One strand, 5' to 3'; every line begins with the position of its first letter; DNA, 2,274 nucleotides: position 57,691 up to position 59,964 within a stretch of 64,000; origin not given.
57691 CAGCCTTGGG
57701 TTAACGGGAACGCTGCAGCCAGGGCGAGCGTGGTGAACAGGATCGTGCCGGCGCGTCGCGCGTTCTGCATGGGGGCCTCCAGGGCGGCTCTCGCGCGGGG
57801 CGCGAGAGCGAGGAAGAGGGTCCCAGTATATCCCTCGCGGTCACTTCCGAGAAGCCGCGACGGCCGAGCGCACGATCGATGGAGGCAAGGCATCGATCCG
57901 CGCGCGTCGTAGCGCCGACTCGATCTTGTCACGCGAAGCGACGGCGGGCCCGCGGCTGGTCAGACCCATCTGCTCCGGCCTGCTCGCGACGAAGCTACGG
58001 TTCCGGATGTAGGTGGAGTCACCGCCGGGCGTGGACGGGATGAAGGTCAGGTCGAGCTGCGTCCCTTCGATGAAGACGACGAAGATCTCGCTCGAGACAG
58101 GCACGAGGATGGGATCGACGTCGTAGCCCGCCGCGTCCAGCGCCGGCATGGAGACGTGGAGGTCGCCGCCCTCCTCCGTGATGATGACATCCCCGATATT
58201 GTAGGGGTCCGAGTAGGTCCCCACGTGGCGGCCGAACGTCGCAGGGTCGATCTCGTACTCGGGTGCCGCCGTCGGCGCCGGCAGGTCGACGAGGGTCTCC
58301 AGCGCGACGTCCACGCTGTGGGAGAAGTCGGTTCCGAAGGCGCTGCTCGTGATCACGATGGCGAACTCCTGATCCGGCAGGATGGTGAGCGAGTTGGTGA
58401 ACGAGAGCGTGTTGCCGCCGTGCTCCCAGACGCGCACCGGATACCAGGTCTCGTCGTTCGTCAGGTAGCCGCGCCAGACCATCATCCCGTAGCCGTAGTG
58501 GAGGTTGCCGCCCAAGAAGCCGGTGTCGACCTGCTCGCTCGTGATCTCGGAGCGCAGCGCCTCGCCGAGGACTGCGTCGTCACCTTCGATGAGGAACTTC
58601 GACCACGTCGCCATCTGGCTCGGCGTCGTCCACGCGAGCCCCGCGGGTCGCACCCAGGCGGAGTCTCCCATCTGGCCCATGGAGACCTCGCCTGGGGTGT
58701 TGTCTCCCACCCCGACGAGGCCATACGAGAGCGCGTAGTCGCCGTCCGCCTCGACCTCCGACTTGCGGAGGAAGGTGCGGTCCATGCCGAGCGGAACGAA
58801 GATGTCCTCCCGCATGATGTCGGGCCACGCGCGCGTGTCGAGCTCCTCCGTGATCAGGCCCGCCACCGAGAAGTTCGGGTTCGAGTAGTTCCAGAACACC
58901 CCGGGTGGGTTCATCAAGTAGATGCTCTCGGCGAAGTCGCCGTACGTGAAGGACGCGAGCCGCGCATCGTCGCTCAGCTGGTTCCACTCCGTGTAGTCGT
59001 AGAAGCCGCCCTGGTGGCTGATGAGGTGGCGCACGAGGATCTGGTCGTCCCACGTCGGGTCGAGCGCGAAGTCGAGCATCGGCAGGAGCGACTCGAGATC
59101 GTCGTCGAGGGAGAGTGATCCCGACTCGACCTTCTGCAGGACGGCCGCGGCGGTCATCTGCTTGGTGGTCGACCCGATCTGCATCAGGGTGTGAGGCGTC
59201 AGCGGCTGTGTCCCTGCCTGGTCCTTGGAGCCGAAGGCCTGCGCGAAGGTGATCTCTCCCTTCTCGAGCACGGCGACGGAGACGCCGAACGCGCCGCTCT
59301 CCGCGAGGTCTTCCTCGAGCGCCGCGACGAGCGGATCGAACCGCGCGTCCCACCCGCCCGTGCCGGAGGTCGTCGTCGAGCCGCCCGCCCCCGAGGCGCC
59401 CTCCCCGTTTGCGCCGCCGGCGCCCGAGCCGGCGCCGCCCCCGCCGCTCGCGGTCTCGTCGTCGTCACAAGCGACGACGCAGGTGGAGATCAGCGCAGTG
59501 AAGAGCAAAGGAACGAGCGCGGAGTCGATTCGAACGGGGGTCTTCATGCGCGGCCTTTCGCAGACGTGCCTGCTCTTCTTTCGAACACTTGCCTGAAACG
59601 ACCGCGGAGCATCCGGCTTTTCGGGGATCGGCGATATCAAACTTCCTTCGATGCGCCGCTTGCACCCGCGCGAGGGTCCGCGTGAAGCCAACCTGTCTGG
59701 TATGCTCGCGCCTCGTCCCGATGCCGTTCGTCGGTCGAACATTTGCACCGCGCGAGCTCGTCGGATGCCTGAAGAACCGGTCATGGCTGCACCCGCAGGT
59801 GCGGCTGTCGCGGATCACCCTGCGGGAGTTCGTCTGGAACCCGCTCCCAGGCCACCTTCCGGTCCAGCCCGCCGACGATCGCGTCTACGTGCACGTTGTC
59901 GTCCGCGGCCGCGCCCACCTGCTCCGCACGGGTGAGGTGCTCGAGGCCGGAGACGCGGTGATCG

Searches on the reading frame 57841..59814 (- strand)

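Call 73: search_protein_families(library=pfam, proteins=[window:57841-59814:-], max_evalue=0.0001)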
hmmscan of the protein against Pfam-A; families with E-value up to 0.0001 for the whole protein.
window:57841-59814:- (657 aa): 1 family
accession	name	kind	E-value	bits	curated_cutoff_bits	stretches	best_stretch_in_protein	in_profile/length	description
PF00144.29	Beta-lactamase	-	1.2e-53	182.9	27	1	165-503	4-321/329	Beta-lactamase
